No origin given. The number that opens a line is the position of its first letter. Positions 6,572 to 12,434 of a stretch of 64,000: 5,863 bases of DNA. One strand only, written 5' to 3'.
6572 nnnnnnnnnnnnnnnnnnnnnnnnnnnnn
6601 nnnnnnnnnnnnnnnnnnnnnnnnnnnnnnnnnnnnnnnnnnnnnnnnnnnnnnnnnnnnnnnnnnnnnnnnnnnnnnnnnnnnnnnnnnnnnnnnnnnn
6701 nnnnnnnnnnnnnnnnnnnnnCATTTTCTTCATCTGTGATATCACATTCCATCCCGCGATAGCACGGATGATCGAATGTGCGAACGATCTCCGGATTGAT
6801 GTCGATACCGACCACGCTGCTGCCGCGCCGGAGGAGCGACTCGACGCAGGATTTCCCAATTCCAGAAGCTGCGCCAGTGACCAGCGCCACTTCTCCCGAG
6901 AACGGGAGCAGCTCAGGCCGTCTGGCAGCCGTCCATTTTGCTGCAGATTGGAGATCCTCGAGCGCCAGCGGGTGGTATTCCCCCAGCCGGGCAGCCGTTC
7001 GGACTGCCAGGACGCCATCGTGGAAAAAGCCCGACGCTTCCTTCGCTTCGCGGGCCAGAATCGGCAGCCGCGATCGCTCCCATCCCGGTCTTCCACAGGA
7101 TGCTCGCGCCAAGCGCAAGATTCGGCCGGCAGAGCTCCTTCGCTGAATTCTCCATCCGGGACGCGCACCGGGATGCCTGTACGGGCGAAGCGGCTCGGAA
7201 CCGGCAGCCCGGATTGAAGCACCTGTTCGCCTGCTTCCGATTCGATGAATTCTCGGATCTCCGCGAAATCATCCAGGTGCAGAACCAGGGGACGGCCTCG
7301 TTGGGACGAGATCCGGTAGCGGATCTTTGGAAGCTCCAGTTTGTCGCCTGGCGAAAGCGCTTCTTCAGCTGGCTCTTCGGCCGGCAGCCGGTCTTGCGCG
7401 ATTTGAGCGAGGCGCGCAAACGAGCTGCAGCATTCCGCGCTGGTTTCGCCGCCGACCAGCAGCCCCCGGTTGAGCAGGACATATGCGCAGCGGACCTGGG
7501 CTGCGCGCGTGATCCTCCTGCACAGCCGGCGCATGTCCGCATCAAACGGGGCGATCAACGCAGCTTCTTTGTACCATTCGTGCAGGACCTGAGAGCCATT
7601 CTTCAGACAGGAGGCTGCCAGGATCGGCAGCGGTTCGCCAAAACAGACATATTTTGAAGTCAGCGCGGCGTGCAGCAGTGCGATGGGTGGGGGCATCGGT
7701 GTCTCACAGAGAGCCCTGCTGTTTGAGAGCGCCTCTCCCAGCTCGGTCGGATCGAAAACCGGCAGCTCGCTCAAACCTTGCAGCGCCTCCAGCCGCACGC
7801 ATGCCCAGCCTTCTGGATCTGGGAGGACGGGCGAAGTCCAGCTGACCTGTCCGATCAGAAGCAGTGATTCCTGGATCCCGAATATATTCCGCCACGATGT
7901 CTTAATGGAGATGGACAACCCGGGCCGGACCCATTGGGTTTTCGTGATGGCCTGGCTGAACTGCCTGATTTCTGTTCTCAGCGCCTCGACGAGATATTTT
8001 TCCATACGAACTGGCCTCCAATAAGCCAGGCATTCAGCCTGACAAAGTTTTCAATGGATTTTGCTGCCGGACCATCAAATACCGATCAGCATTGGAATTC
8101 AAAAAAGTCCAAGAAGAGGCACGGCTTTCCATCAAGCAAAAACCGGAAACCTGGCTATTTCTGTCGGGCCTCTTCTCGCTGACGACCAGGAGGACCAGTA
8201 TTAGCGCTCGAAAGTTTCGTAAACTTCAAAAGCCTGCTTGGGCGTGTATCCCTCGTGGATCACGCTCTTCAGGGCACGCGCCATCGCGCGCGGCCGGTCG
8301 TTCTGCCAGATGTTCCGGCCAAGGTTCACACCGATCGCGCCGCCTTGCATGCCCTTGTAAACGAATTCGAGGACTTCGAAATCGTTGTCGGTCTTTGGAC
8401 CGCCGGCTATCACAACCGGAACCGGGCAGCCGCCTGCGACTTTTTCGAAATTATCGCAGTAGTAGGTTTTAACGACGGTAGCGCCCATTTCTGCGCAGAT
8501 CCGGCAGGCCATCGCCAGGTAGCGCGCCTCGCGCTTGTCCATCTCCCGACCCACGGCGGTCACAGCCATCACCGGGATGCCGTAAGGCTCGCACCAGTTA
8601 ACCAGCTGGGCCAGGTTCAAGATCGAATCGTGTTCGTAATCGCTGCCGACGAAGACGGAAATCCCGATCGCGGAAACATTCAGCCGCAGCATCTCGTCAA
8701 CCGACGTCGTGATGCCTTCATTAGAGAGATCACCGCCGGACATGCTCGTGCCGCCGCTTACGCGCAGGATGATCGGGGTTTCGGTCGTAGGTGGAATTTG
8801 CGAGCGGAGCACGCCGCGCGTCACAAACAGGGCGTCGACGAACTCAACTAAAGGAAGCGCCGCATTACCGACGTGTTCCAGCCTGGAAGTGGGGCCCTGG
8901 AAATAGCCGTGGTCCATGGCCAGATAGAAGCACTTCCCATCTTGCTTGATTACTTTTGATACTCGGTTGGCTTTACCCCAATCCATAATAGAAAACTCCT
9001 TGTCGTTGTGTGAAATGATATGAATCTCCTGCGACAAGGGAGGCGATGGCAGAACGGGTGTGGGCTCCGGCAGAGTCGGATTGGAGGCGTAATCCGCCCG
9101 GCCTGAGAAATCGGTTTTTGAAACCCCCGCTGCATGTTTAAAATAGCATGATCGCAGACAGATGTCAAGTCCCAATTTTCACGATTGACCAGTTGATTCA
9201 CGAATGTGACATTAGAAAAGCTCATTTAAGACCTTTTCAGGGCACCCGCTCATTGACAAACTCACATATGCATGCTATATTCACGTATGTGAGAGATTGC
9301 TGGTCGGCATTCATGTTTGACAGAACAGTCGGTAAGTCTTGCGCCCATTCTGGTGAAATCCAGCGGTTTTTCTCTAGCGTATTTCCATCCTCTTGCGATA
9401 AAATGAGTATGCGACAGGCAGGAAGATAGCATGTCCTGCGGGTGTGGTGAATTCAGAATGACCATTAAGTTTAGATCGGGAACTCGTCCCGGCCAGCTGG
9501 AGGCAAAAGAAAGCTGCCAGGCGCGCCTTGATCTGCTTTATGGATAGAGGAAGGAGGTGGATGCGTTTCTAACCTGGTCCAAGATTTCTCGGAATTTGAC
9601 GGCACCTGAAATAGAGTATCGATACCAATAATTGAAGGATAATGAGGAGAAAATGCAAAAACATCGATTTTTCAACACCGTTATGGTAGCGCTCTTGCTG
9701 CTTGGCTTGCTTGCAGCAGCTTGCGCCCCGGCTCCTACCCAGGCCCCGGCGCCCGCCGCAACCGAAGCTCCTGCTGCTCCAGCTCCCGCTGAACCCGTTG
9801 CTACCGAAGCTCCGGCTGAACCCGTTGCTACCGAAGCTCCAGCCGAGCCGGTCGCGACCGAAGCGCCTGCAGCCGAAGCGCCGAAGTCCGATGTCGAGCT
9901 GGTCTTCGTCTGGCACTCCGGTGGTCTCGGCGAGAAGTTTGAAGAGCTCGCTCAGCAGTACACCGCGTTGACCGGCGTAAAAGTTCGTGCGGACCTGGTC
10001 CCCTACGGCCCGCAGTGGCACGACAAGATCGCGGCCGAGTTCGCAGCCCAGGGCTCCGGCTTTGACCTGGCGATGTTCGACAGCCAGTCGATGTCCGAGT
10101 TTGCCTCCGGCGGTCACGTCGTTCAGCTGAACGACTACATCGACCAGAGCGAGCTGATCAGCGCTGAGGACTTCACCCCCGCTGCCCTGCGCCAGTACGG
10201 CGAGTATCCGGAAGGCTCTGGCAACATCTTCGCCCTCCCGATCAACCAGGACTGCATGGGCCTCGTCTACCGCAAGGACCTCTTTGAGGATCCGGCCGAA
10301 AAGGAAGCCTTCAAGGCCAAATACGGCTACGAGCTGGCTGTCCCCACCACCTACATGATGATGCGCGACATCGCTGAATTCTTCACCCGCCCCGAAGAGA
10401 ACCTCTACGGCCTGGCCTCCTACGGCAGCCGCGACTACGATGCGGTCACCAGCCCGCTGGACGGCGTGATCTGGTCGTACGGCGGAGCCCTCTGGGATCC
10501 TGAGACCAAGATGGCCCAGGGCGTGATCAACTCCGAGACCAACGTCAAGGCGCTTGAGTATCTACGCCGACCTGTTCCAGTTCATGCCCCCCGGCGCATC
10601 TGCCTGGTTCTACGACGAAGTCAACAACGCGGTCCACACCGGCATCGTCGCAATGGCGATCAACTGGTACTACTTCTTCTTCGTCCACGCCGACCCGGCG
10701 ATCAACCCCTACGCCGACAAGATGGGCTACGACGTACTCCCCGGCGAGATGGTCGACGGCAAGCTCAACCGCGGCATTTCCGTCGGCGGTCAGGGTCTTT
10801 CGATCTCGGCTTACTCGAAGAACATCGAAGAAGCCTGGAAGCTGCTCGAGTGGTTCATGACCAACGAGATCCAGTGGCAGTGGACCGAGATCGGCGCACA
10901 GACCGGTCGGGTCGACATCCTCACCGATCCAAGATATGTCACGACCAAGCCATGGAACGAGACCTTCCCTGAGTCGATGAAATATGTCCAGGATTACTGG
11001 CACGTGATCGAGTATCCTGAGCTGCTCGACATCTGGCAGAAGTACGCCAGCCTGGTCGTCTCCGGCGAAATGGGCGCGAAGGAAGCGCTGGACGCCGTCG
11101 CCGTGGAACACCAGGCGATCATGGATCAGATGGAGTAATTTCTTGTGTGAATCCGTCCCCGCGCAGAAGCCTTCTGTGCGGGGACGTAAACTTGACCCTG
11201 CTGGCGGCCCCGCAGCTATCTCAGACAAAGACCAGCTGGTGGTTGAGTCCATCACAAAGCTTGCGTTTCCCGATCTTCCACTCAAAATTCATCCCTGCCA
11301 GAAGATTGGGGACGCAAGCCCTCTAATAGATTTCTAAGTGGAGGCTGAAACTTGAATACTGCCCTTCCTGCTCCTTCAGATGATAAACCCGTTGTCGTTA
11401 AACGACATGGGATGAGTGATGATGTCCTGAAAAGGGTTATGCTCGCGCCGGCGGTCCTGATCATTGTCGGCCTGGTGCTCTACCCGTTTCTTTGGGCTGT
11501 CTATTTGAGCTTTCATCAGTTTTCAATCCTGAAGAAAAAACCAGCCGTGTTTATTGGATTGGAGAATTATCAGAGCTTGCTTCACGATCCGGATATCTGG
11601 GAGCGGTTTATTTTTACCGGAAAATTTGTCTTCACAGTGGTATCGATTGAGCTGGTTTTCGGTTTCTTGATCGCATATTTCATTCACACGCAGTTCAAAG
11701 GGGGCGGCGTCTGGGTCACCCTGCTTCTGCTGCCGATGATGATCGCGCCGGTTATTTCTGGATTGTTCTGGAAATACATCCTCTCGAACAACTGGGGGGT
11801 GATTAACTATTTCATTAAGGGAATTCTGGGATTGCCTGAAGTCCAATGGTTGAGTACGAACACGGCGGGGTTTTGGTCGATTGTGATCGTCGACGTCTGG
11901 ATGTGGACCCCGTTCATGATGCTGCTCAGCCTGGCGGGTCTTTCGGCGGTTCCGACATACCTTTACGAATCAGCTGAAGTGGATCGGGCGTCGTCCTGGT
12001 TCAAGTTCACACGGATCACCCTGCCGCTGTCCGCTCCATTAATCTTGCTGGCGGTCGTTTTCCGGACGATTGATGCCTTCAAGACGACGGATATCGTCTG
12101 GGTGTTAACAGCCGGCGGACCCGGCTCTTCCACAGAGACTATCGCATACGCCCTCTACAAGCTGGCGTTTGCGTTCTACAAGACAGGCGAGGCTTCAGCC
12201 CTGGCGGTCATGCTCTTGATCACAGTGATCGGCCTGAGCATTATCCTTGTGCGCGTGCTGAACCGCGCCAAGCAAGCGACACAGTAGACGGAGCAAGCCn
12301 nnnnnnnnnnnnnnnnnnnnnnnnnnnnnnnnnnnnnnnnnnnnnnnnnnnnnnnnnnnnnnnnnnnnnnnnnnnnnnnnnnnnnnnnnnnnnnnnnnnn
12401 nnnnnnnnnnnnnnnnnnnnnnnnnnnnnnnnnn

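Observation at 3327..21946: Candidate tetritol / tetrose-phosphate catabolic supercluster: 2x DhaKL, coupled RpiB+TIM-like pair, Zn-ADH, CUT1 importer, SorC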

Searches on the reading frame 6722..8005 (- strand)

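Call 4: search_protein_families(library=pfam, proteins=[window:6722-8005:-])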
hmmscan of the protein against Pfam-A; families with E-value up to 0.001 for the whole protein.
window:6722-8005:- (428 aa): 0 families

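Call 6: search_protein_families(library=ncbifam, proteins=[window:6722-8005:-], max_evalue=0.00001)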
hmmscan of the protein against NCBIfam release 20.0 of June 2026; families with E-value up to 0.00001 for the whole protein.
window:6722-8005:- (428 aa): 5 families
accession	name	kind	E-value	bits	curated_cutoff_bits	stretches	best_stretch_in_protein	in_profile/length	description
NF006196.0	PRK08324.2-4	equivalog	5.1e-16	58.2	831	1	31-276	40-295/657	bifunctional aldolase/short-chain dehydrogenase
NF006195.0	PRK08324.2-3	equivalog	1.4e-11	43.4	931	1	32-276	49-301/678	bifunctional aldolase/short-chain dehydrogenase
NF006190.0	PRK08324.1-4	equivalog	2e-10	39.5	1014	1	64-276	73-299/689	bifunctional aldolase/short-chain dehydrogenase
NF006194.0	PRK08324.2-2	equivalog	4.3e-09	35.6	686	1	30-215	46-233/703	bifunctional aldolase/short-chain dehydrogenase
NF006192.0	PRK08324.1-6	equivalog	4.5e-07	28.7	639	1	31-209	49-229/685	bifunctional aldolase/short-chain dehydrogenase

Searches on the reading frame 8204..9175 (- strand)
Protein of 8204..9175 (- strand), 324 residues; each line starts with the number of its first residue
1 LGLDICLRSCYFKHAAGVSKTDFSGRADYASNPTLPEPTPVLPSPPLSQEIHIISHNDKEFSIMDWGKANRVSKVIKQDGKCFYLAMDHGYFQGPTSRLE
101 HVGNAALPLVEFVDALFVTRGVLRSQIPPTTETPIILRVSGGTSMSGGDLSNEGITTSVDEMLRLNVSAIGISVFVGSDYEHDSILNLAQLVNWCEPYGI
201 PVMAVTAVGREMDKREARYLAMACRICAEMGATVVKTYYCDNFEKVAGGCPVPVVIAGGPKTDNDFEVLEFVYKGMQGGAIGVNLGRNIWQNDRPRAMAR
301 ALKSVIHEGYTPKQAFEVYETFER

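Call 4: search_protein_families(library=pfam, proteins=[window:8204-9175:-])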
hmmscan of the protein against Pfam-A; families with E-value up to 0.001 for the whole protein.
window:8204-9175:- (324 aa): 1 family
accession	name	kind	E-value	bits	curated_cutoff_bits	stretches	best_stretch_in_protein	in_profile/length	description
PF01791.15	DeoC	-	7.7e-21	75.2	23.8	1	84-291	3-228/229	DeoC/LacD family aldolase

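Call 6: search_protein_families(library=ncbifam, proteins=[window:8204-9175:-], max_evalue=0.00001)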
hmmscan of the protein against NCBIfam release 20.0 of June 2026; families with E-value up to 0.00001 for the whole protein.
window:8204-9175:- (324 aa): 7 families
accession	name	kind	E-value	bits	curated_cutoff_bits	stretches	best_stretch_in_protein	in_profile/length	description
NF006081.0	PRK08227.1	equivalog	3.2e-106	354.9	297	1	57-321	25-288/291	3-hydroxy-5-phosphonooxypentane-2,4-dione thiolase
NF005556.0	PRK07226.1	subfamily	4.4e-55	186.9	241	1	64-320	2-265/267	2-amino-3,7-dideoxy-D-threo-hept-6-ulosonate synthase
TIGR01949.1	ADH_synth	equivalog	3.4e-51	174.4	299.45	1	67-316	2-254/255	2-amino-3,7-dideoxy-D-threo-hept-6-ulosonate synthase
NF040816.1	Fbpase1_Arch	equivalog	3.7e-36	125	430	1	65-317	5-268/271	class I fructose-bisphosphate aldolase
NF041223.1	BagB_FevI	exception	7.8e-30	103.9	500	1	66-308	7-256/257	bagremycin/ferroverdin biosynthesis DhnA-type aldolase BagB/FevI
NF006704.0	PRK09250.1-1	equivalog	1.3e-13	50.5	277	1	131-237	97-208/308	class I fructose-bisphosphate aldolase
NF005321.0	PRK06852.1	equivalog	1.9e-10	40.4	420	1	161-320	133-305/308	aldolase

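Call 73: search_solved_structures(query=window:8204-8986:-, max_evalue=1e-30, show_alignments=4)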
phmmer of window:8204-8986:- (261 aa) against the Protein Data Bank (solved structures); distinct sequences matched with E-value up to 1e-30: 4.
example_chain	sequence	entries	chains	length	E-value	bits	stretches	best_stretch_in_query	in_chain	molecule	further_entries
3gkf_O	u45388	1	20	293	2.3e-75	256.6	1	1-257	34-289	Aldolase lsrF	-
3glc_A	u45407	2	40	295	2.4e-75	256.6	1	1-257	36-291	Aldolase lsrF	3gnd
4p2v_A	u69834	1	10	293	1.6e-74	253.8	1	1-257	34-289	Uncharacterized aldolase LsrF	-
2qjg_A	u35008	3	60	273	6e-41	143.8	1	3-253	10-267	Putative aldolase MJ0400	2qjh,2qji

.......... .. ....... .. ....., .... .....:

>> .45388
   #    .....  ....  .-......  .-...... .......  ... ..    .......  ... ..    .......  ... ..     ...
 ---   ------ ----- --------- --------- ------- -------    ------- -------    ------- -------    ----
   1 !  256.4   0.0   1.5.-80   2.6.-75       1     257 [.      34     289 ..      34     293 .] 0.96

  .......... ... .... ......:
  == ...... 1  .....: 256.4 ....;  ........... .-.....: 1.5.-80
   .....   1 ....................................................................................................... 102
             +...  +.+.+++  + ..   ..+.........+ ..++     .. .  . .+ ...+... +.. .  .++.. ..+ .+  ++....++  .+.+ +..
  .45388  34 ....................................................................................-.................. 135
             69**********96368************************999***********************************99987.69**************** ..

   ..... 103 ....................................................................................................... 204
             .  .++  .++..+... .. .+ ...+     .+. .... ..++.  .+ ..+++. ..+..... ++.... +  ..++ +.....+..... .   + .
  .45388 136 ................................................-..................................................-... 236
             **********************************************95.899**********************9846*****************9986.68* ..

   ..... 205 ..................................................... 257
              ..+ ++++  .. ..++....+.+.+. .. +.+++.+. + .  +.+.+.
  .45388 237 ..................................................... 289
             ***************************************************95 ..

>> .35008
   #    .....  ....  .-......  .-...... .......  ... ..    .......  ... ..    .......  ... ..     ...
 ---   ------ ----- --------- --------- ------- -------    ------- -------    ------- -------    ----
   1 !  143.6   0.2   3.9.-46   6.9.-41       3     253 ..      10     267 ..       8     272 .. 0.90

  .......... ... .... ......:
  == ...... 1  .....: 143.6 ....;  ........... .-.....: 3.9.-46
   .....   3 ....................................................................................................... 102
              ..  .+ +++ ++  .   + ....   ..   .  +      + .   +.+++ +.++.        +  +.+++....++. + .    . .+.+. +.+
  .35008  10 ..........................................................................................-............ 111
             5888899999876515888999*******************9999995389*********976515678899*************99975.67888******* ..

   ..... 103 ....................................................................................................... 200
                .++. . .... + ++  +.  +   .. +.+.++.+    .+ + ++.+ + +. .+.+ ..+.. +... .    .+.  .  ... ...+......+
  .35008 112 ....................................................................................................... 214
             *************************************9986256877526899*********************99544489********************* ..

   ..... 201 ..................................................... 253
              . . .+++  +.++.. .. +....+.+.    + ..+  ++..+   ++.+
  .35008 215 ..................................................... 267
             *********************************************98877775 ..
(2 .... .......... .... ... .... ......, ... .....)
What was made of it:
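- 8201..8986 (-): AldA: an LsrF-like class I (Schiff-base) aldolase/thiolase. The lysine replaced in the solved LsrF variant 4p2v (IIKTYY becomes IIATYY) is conserved here as VVKTYY (call 73).
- On LsrF (3-hydroxy-5-phosphonooxypentane-2,4-dione thiolase): VVKTYY aligns with LsrF IIKTYY, which is IIATYY in the solved variant 4p2v (call 73).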

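Call 93: search_protein_families(library=ncbifam, proteins=[window:8204-8986:-], max_evalue=1e-10)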
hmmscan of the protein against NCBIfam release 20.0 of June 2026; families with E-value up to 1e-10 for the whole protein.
window:8204-8986:- (261 aa): 6 families
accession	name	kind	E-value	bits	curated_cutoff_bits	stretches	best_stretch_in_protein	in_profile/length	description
NF006081.0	PRK08227.1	equivalog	2.3e-105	352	297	1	1-258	32-288/291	3-hydroxy-5-phosphonooxypentane-2,4-dione thiolase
NF005556.0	PRK07226.1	subfamily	3.2e-55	187.3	241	1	2-257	3-265/267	2-amino-3,7-dideoxy-D-threo-hept-6-ulosonate synthase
TIGR01949.1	ADH_synth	equivalog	1.6e-51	175.4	299.45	1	4-253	2-254/255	2-amino-3,7-dideoxy-D-threo-hept-6-ulosonate synthase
NF040816.1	Fbpase1_Arch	equivalog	2.6e-36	125.4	430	1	4-254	7-268/271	class I fructose-bisphosphate aldolase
NF041223.1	BagB_FevI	exception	4.8e-30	104.6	500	1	4-245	8-256/257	bagremycin/ferroverdin biosynthesis DhnA-type aldolase BagB/FevI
NF006704.0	PRK09250.1-1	equivalog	5.4e-14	51.8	277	0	68-174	97-208/308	class I fructose-bisphosphate aldolase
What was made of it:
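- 8201..8986 (-): NF006081 '3-hydroxy-5-phosphonooxypentane-2,4-dione thiolase' 352 bits, above the 297 cut-off (call 93).
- The lysine replaced in the solved LsrF variant is conserved (calls 73, 93).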

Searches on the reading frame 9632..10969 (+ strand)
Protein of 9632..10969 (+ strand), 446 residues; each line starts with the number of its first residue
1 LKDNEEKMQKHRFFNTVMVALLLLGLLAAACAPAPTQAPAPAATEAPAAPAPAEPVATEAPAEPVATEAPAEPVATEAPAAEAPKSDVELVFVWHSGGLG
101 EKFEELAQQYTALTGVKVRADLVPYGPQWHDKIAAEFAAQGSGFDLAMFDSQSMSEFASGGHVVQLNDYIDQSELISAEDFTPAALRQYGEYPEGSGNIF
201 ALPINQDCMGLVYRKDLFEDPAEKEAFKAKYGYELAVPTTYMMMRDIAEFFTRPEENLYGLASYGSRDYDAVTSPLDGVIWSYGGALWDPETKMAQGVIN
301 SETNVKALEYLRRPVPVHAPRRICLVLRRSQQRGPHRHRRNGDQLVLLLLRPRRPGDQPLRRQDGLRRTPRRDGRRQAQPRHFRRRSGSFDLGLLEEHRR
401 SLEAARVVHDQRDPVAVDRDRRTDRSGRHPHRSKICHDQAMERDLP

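Call 4: search_protein_families(library=pfam, proteins=[window:9632-10969:+])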
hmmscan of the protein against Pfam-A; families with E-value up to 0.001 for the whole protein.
window:9632-10969:+ (446 aa): 2 families
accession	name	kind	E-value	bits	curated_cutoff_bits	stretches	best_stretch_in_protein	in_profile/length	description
PF01547.30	SBP_bac_1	-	6.1e-15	56.4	26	1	100-311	7-195/307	Bacterial extracellular solute-binding protein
PF13416.11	SBP_bac_8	-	2.4e-08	34.6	27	1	105-254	1-123/279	Bacterial extracellular solute-binding protein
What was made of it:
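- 9653..11138 (+): CUT1-type solute-binding protein (frameshift at about 10554-10561). SBP_bac_1 on both pieces (call 4).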

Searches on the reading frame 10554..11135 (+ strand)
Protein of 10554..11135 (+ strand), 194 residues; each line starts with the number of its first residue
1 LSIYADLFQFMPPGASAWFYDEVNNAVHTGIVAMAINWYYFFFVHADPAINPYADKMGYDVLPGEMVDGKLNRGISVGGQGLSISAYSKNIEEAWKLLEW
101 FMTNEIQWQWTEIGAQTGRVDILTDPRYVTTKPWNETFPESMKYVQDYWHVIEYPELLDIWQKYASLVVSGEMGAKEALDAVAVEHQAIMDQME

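Call 4: search_protein_families(library=pfam, proteins=[window:10554-11135:+])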
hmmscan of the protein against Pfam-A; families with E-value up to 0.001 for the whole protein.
window:10554-11135:+ (194 aa): 2 families
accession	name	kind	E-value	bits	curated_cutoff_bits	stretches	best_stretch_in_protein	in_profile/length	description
PF01547.30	SBP_bac_1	-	7.1e-08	33.2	26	1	11-107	209-306/307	Bacterial extracellular solute-binding protein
PF13416.11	SBP_bac_8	-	0.00019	21.8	27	1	20-112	175-254/279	Bacterial extracellular solute-binding protein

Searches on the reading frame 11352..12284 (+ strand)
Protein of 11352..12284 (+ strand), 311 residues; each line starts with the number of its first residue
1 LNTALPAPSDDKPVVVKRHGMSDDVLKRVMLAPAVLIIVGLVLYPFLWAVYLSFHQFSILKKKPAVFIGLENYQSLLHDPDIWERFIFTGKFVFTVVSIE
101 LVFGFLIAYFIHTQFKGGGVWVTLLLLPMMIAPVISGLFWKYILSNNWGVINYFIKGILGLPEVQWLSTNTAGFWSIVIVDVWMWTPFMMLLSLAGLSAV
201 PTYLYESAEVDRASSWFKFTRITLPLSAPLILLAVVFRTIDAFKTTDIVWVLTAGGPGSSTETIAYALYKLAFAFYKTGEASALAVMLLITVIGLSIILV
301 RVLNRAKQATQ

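Call 5: search_protein_families(library=pfam, proteins=[window:11352-12284:+])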
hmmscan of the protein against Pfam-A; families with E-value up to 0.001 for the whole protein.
window:11352-12284:+ (311 aa): 1 family
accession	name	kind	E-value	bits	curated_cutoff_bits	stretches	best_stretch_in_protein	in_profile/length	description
PF00528.27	BPD_transp_1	-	9.3e-12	45.5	26.4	1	102-304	3-179/184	Binding-protein-dependent transport system inner membrane component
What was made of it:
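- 11352..13142 (+): Two ABC permease genes (11352-12287 and 12300-13142). BPD_transp_1 (call 5).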
